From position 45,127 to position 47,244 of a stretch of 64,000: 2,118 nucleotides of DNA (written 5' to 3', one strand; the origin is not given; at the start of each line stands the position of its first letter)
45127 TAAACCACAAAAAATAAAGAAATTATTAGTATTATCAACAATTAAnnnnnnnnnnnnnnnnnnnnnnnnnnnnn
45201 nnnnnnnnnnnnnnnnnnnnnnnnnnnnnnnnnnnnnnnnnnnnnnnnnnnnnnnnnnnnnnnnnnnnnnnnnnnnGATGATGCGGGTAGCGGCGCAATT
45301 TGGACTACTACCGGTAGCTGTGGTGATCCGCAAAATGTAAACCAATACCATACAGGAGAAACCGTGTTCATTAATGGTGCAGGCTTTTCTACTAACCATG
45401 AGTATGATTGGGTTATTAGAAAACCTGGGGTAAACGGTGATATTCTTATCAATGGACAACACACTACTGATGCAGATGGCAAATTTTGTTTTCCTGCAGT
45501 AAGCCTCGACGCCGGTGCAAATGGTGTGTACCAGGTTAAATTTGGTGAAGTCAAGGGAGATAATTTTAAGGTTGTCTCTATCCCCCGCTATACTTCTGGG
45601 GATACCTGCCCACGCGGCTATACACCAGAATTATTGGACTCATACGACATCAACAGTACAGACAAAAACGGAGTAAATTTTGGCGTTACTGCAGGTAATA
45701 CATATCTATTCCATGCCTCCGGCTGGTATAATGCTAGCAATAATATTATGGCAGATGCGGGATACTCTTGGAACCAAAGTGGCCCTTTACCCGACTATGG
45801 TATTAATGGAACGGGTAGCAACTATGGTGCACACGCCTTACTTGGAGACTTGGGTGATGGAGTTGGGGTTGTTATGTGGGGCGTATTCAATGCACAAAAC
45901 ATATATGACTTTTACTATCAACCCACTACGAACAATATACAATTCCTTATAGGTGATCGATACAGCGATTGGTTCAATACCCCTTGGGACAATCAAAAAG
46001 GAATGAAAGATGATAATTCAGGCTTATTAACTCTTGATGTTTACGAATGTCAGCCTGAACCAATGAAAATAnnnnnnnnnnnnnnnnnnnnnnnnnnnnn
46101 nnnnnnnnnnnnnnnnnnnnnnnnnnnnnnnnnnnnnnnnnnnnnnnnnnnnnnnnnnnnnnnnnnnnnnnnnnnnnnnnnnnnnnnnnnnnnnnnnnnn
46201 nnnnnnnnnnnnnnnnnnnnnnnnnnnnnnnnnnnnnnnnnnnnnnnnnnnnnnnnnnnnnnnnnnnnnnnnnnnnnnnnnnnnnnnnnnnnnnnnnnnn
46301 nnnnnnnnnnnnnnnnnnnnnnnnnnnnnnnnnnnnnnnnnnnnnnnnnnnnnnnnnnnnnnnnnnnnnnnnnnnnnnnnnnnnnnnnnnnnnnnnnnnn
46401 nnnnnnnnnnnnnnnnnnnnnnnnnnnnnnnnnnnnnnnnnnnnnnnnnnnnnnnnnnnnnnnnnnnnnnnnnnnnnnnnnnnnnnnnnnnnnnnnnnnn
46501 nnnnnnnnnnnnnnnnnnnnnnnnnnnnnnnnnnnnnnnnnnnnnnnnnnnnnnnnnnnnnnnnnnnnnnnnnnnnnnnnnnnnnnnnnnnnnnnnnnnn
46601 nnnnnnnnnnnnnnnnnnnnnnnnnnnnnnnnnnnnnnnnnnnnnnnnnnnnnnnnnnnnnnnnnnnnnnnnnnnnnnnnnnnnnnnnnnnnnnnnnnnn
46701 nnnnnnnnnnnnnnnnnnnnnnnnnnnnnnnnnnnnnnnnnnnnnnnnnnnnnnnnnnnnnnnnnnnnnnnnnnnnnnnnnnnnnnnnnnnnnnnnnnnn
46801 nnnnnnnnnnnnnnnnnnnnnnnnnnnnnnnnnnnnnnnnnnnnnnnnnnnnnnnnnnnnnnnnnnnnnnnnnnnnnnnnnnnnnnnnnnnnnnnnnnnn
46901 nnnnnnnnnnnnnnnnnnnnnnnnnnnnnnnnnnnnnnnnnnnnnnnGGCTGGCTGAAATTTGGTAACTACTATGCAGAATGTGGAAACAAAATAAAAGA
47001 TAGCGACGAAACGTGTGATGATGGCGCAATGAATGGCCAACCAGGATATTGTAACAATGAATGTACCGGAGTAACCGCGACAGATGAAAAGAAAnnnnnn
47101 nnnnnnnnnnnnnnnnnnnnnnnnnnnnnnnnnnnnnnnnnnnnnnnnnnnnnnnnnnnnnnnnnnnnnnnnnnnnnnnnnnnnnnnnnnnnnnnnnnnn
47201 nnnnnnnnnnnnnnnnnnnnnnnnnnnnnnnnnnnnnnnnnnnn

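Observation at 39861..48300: Two paralogous giant LPXTG proteins share DUF11 stalks but carry different heads (VWA versus Cys-rich repeat)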

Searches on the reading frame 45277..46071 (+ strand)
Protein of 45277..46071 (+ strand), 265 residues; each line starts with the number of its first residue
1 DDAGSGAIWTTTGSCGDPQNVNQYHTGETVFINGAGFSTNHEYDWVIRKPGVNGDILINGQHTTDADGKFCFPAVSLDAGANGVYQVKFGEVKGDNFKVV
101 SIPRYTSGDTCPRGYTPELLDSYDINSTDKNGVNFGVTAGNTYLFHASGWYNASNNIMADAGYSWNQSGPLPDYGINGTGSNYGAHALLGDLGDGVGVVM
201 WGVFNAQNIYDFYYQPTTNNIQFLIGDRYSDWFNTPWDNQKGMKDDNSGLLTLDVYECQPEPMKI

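Call 50: predict_structure(alignment_id=A4)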
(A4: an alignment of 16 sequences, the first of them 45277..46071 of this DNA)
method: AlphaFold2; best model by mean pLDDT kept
length: 265 residues; sequences in the alignment: 16
mean_pLDDT: 74.7   pTM: 0.50
mean pLDDT of the five models: 74.7, 74.8, 73.4, 71.0, 68.8
residues with pLDDT >= 90: 69; 70-90: 88; 50-70: 76; < 50: 32
segments of 3 or more residues with pLDDT < 50: 103-108, 175-183, 202-204, 233-241
pLDDT, mean of each block of 10 residues (from residue 1): 74 85 86 96 97 94 97 91 94 91 49 72 80 85 80 58 59 49 57 61 57 81 70 48 59 83 60
secondary structure, 60 per line:
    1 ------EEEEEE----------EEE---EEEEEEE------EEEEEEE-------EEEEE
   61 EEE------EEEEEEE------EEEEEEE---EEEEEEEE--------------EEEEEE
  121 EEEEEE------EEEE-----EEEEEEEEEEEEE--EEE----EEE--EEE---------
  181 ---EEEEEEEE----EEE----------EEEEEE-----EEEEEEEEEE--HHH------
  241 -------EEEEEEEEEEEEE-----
elements in order: E7-12 E23-25 E29-35 E42-48 E56-63 E70-76 E83-89 E93-100 E115-126 E133-136 E142-154 E157-159 E164-166 E169-171 E184-191 E196-198 E209-214 E220-229 E248-260

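Call 57: fold_search(model_id=the predicted structure, library=pdb)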
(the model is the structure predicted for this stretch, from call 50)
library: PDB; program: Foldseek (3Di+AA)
matches with E <= 10: 1736; with E <= 0.001: 5
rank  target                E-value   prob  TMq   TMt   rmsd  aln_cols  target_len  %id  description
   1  5hcc_B                6.8e-05  1.00  0.29  0.13  21.4       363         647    8  Ternary complex of human Complement C5 with Ornithodoros moubata OmCI and Dermacentor andersoni RaCI3. (released 2016-03-30)
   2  4zmh_B                1.8e-04  0.98  0.27  0.11  12.7       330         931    9  Crystal structure of a five-domain GH115 alpha-Glucuronidase from the Marine Bacterium Saccharophagus degradans 2-40T (released 2016-05-04)
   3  6rqj_B                3.7e-04  1.00  0.29  0.13  12.6       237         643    9  Structure of human complement C5 complexed with tick inhibitors OmCI, RaCI1 and CirpT1 (released 2020-01-08)
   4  7ad6_B                3.9e-04  1.00  0.29  0.13  12.1       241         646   10  Crystal structure of human complement C5 in complex with the K92 bovine knob domain peptide. (released 2021-03-10)
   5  6xi3                  4.4e-04  0.96  0.24  0.17  24.9       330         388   12  Crystal structure of tetra-tandem repeat in extending region of large adhesion protein (released 2020-10-14)
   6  9u61_C                1.0e-03  0.98  0.28  0.13  17.3       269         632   10  CP/MBL pathways C3 convertase C4b2a and C3 complex (released 2026-01-14)
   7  9jz1_C                1.1e-03  1.00  0.27  0.29   3.5       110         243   20  Crystal structure of Nir2 C-terminal domain in complex with phosphate (released 2025-10-15)
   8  7ad7_B                1.1e-03  1.00  0.28  0.13  12.6       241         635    8  Crystal structure of human complement C5 in complex with the K8 bovine knob domain peptide. (released 2021-03-10)
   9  4mkm                  1.1e-03  0.89  0.23  0.22  22.3       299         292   10  Repeat domains 1 & 2 of Clostridium perfringens Cpe0147 (released 2013-12-04)
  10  9jtz_C                1.3e-03  1.00  0.27  0.29   3.6       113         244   19  Crystal structure of Nir2 C-terminal domain in complex with phosphatidic acid (released 2025-10-15)
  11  9jz1_A                1.6e-03  1.00  0.26  0.28   4.5       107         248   20  Crystal structure of Nir2 C-terminal domain in complex with phosphate (released 2025-10-15)
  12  2p9r_B                1.6e-03  1.00  0.24  0.59   5.5       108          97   18  Human alpha2-macroglogulin is composed of multiple domains, as predicted by homology with complement component C3 (released 2007-08-21)
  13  7k2t_A                1.6e-03  1.00  0.26  0.20   6.3       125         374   18  Mg2+/ATP-bound structure of the full-length WzmWzt O antigen ABC transporter in lipid nanodiscs (released 2021-01-13)
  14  1nfd_A                1.6e-03  0.98  0.23  0.29  10.3       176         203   11  AN ALPHA-BETA T CELL RECEPTOR (TCR) HETERODIMER IN COMPLEX WITH AN ANTI-TCR FAB FRAGMENT DERIVED FROM A MITOGENIC ANTI (released 1998-01-28)
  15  8cem_E                1.6e-03  0.98  0.27  0.13  13.9       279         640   10  Structure of bovine native C3, re-refinement (released 2023-04-05)
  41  2p9r_A                3.1e-03  1.00  0.28  0.67   3.3       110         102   16  Human alpha2-macroglogulin is composed of multiple domains, as predicted by homology with complement component C3 (released 2007-08-21)
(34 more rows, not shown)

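Call 98: fold_search(model_id=the predicted structure, library=viral)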
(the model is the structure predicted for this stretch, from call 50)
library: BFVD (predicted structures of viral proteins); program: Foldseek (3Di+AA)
matches with E <= 10: 1208; with E <= 0.001: 10
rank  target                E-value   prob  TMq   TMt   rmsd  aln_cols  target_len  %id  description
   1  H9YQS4                9.6e-05  0.99  0.30  0.25  15.9       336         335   11  (no name in the UniProt tables at hand)
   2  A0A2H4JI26            1.5e-04  0.41  0.14  0.07  19.4       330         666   11  Uncharacterized protein [uncultured Caudovirales phage]
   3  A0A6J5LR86            1.6e-04  1.00  0.28  0.11  20.1       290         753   10  Uncharacterized protein [uncultured Caudovirales phage]
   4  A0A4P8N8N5            1.9e-04  0.97  0.23  0.27  12.3       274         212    7  Uncharacterized protein [Rheinheimera phage Barba21A]
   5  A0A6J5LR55            5.0e-04  0.93  0.24  0.15  20.5       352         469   12  Concanavalin A-like lectin/glucanases superfamily [uncultured Caudovirales phage]
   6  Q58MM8                5.9e-04  1.00  0.25  0.15  22.4       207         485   10  Glycine-rich domain-containing protein [Prochlorococcus phage P-SSM2]
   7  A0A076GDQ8            6.9e-04  0.66  0.19  0.17  18.7       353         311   11  Minor tail protein [Mycobacterium phage Sparky]
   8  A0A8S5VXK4            8.1e-04  0.97  0.25  0.20  15.0       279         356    9  (no name in the UniProt tables at hand)
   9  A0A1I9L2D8            8.1e-04  0.91  0.25  0.13  19.9       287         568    7  Hemagglutinin-like protein [Xanthomonas phage XAJ2]
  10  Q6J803                1.0e-03  0.89  0.25  0.06  20.5       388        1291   11  Pas28 [Actinoplanes phage phiAsp2]
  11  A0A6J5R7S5            1.1e-03  0.98  0.27  0.13  16.3       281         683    9  Peptidase S8/S53 domain containing protein [uncultured Caudovirales phage]
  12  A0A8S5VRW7            1.3e-03  0.89  0.27  0.11  18.1       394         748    9  (no name in the UniProt tables at hand)
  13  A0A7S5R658            1.4e-03  0.99  0.28  0.17  12.6       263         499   10  (no name in the UniProt tables at hand)
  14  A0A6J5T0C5            1.5e-03  0.75  0.23  0.16  16.6       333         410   11  Uncharacterized protein [uncultured Caudovirales phage]
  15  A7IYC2                1.6e-03  0.92  0.25  0.16  17.6       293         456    9  Gp51 [Corynebacterium phage P1201]
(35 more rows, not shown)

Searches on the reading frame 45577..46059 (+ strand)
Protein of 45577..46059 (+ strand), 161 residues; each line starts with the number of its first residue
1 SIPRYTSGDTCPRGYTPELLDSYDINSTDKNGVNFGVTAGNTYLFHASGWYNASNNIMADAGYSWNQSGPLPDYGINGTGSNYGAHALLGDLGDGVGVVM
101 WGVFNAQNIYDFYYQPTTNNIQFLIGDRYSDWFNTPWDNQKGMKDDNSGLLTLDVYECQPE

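Call 68: search_solved_structures(query=A5, max_evalue=10, show_alignments=2)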
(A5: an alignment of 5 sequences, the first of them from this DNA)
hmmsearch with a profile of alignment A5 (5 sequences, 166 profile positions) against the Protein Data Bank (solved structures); distinct sequences matched with E-value up to 10: 0.

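Call 69: search_protein_families(library=pfam, alignment_id=A5, max_evalue=10)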
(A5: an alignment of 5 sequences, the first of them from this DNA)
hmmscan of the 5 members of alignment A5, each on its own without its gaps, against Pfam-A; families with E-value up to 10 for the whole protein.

A. member 1, seq(161 aa): 0 families

B. families by the number of members that match (of 5 scanned): 0 families

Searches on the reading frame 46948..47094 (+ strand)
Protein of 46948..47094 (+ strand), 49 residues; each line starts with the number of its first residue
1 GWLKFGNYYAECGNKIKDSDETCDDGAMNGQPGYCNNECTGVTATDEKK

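Call 9: search_protein_families(library=ncbifam, proteins=[window:46948-47094:+], max_evalue=10)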
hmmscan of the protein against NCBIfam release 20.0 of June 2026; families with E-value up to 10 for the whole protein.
seq(49 aa): 1 family
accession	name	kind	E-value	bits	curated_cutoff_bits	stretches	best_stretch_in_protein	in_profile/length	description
TIGR02232.1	myxo_disulf_rpt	repeat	0.0094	15.7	20.8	1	11-40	3-31/38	cysteine-rich acidic repeat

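Call 10: search_protein_families(library=pfam, proteins=[window:46948-47094:+], max_evalue=1)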
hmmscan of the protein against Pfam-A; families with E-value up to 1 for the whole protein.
seq(49 aa): 1 family
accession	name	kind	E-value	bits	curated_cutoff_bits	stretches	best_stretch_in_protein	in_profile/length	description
PF13948.11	DUF4215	-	0.0025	18.5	27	1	7-39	16-46/47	Domain of unknown function (DUF4215)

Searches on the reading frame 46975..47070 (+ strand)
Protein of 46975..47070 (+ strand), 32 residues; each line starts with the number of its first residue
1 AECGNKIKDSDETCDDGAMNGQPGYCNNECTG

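Call 9: search_protein_families(library=ncbifam, proteins=[window:46975-47070:+], max_evalue=10)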
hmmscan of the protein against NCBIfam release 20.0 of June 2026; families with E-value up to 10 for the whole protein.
seq(32 aa): 1 family
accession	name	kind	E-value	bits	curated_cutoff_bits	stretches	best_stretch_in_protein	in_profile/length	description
TIGR02232.1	myxo_disulf_rpt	repeat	0.029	14.2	20.8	1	2-31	3-31/38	cysteine-rich acidic repeat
